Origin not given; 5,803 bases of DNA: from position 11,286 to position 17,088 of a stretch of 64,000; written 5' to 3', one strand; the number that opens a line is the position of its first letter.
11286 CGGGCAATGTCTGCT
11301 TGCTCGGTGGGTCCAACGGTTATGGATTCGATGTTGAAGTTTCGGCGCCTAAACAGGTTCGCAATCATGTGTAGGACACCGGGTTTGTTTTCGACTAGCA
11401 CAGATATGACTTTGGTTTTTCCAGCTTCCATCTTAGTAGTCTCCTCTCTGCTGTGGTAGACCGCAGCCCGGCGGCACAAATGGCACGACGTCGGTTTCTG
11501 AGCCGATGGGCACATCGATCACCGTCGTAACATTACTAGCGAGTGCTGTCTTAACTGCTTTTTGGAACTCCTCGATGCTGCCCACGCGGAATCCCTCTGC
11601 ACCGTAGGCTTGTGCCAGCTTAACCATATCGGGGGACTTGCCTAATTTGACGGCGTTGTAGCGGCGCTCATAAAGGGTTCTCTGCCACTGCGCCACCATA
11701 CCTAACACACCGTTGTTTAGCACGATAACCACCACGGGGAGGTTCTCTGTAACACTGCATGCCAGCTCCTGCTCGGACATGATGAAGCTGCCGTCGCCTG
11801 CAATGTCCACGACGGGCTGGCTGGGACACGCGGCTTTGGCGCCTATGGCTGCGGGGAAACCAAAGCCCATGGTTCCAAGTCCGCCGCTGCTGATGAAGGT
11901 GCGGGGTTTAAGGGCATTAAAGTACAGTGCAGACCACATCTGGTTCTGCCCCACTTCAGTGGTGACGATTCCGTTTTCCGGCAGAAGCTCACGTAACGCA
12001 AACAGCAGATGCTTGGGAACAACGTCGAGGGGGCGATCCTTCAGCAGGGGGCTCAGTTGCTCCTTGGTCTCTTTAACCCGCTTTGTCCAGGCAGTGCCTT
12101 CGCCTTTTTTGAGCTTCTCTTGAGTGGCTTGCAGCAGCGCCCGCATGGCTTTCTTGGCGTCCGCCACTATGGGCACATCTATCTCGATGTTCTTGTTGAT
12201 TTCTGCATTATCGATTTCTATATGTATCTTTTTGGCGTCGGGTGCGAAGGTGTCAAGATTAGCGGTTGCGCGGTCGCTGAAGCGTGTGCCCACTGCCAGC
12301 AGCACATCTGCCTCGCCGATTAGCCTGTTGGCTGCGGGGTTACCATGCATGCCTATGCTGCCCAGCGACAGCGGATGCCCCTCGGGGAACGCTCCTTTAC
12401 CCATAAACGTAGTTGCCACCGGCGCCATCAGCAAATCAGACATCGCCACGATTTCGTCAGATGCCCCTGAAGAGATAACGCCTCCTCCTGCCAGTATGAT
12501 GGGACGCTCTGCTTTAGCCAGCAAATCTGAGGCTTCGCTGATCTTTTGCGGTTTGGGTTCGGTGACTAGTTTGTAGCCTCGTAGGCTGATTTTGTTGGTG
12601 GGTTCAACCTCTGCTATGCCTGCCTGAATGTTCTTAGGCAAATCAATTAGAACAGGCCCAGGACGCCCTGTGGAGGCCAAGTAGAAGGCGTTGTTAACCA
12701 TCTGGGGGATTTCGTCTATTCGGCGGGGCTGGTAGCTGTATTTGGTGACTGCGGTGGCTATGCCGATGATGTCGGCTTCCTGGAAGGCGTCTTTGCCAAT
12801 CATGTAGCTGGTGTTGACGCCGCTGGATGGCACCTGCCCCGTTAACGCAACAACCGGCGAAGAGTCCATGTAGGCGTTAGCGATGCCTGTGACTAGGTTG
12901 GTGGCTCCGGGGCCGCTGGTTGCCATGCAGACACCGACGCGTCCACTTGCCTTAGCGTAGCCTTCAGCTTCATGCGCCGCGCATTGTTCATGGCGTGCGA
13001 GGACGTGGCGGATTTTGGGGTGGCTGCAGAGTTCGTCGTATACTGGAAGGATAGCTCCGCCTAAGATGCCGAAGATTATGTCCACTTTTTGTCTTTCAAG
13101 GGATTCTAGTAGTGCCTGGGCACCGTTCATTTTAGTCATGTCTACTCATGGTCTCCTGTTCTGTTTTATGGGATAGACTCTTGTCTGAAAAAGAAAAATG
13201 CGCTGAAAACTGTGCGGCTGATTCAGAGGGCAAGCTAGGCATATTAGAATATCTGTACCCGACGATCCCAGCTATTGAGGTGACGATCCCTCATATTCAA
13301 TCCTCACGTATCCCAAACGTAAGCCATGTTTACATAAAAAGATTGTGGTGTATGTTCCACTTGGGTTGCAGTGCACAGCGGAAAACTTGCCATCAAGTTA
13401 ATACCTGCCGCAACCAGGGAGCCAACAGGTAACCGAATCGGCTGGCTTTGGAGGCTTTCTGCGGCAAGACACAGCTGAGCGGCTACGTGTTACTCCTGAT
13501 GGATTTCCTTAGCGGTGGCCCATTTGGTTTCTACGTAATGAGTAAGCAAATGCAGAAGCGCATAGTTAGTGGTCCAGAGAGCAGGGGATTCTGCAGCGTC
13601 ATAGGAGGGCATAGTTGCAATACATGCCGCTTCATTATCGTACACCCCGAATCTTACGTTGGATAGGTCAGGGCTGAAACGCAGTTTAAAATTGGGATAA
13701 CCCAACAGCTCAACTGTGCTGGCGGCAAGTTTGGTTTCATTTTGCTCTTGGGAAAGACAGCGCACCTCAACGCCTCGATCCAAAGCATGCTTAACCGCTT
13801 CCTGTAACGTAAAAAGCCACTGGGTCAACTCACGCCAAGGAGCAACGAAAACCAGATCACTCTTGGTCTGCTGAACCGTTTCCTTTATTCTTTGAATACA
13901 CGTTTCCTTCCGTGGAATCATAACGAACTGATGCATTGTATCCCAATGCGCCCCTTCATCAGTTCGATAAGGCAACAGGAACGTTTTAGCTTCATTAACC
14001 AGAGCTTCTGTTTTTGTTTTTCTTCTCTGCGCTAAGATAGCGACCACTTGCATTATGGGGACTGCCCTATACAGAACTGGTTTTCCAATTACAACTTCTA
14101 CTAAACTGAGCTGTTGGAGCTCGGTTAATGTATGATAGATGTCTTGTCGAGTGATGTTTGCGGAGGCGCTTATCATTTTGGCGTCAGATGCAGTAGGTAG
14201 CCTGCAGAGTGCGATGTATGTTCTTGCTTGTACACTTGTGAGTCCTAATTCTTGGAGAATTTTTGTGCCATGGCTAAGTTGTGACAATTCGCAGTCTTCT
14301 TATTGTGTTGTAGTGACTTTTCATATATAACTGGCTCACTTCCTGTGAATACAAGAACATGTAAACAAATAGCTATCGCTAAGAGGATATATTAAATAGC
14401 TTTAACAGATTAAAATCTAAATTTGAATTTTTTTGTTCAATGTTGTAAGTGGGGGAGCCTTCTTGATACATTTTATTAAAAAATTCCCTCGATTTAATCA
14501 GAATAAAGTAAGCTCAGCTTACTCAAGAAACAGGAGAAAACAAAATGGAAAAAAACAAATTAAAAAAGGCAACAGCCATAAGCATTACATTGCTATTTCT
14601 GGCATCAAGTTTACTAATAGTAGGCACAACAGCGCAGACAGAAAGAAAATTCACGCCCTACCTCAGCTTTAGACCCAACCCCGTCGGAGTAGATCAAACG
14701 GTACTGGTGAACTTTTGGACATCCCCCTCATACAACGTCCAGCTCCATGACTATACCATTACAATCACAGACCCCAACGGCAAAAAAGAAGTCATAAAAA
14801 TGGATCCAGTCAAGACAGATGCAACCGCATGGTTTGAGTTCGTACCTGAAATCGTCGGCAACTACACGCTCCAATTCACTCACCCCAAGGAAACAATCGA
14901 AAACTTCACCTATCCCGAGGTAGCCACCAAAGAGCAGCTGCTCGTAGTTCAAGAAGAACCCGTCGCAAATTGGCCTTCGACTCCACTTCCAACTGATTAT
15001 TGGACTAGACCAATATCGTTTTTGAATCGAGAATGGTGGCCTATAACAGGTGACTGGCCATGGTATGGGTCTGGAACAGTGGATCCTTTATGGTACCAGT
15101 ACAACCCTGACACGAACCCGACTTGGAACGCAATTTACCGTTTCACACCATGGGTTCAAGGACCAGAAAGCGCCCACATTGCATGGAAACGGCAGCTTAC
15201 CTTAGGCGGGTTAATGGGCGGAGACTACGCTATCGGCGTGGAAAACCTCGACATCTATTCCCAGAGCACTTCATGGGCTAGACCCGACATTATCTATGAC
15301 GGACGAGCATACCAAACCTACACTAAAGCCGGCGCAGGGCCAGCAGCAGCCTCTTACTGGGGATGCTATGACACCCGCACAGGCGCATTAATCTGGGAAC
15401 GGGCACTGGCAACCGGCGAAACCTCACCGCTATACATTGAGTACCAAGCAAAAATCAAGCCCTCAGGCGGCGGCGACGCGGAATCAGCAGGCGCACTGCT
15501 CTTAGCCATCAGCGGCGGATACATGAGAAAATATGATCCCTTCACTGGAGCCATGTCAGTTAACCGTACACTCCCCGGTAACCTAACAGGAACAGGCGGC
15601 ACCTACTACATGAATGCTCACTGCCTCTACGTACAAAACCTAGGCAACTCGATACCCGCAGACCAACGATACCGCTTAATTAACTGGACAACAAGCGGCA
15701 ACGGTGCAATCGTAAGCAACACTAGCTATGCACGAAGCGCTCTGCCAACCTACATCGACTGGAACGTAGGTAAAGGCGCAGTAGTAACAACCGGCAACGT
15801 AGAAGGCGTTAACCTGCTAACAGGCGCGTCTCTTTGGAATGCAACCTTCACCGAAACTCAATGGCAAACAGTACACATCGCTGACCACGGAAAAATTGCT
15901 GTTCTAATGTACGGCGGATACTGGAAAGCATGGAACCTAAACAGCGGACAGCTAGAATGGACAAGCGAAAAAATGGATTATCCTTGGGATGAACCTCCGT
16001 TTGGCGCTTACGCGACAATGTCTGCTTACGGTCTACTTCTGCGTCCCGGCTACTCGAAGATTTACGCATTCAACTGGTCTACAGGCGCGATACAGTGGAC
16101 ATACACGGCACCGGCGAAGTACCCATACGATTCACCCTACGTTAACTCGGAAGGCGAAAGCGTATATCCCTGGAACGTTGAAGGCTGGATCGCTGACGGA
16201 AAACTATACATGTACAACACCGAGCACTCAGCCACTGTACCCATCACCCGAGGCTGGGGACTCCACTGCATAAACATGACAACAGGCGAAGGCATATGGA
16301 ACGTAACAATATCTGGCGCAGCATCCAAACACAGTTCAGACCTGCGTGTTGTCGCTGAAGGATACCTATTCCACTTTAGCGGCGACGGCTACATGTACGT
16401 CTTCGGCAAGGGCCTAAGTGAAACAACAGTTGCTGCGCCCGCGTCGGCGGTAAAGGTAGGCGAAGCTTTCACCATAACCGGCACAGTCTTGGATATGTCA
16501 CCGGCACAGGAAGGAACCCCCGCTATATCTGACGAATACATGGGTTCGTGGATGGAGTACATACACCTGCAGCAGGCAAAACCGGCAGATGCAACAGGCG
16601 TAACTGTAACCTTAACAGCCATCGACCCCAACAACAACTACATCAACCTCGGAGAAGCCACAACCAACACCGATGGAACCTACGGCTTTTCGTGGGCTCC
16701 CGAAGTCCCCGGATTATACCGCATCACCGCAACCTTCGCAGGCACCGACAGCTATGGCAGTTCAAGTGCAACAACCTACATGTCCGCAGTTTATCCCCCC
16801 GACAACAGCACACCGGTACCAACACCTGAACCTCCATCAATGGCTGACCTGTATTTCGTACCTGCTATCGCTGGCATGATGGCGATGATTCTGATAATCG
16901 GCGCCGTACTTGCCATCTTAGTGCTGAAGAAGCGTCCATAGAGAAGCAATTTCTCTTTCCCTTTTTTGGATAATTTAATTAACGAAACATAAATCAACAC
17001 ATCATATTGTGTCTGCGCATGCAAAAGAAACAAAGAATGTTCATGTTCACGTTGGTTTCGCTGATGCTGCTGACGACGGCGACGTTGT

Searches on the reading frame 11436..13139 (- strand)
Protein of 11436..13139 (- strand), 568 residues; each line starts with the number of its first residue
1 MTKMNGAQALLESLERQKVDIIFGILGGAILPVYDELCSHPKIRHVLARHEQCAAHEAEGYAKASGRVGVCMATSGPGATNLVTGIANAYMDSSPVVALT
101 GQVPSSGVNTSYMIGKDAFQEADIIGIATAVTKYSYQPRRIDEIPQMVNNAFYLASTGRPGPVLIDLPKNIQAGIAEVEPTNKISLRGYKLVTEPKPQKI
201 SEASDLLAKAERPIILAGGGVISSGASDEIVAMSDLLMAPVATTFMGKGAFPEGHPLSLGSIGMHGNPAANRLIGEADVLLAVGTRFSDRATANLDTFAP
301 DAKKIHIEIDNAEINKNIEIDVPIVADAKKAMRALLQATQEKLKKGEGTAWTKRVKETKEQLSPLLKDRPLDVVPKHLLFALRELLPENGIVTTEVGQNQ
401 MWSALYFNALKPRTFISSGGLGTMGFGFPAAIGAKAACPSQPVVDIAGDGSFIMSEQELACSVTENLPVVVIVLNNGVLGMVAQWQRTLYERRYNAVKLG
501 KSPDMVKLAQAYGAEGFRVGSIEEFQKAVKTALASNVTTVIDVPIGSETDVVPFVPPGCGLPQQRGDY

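Call 92: search_protein_families(library=pfam, proteins=[window:11436-13139:-], max_evalue=0.00001)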
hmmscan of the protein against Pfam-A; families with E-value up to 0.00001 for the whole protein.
window:11436-13139:- (568 aa): 3 families
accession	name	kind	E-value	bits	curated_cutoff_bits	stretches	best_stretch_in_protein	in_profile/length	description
PF02775.26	TPP_enzyme_C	-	7.7e-51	172.3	21.9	1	396-543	2-151/151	Thiamine pyrophosphate enzyme, C-terminal TPP binding domain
PF00205.28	TPP_enzyme_M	-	1.7e-49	167.5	30.4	1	200-335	1-137/137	Thiamine pyrophosphate enzyme, central domain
PF02776.23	TPP_enzyme_N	-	3.5e-39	133.7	26.8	1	4-125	1-117/119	Thiamine pyrophosphate enzyme, N-terminal TPP binding domain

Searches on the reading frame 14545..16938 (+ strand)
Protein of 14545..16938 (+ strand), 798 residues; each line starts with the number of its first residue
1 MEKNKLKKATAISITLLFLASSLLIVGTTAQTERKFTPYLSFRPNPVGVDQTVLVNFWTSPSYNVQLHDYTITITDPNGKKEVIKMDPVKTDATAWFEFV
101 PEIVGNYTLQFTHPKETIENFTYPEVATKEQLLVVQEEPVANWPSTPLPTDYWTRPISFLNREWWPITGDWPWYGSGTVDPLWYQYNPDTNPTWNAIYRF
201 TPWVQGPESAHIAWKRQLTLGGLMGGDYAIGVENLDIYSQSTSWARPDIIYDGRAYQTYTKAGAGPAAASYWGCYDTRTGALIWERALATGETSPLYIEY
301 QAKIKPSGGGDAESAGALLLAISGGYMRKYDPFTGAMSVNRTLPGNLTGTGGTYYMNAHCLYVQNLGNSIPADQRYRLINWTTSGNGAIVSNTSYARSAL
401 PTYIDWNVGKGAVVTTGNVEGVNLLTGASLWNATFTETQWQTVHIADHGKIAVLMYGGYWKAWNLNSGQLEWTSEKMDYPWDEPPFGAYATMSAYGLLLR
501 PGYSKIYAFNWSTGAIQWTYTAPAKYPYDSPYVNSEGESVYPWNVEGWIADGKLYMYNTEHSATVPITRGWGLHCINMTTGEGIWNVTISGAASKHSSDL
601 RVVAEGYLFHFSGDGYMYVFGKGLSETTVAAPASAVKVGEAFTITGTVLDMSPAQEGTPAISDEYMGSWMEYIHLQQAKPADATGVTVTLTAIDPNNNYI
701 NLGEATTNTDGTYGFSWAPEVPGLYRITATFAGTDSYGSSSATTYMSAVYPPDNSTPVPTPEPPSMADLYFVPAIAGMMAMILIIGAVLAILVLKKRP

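Call 92: search_protein_families(library=pfam, proteins=[window:14545-16938:+], max_evalue=0.00001)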
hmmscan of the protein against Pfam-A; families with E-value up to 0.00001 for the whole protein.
window:14545-16938:+ (798 aa): 2 families
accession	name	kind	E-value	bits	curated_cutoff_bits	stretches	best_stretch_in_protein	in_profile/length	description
PF13360.13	PQQ_2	-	8.2e-11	42.4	27.6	1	274-520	7-233/233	Outer membrane protein assembly factor BamB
PF00630.25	Filamin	-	2.5e-06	28.7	26.9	0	680-739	34-90/93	Filamin/ABP280 repeat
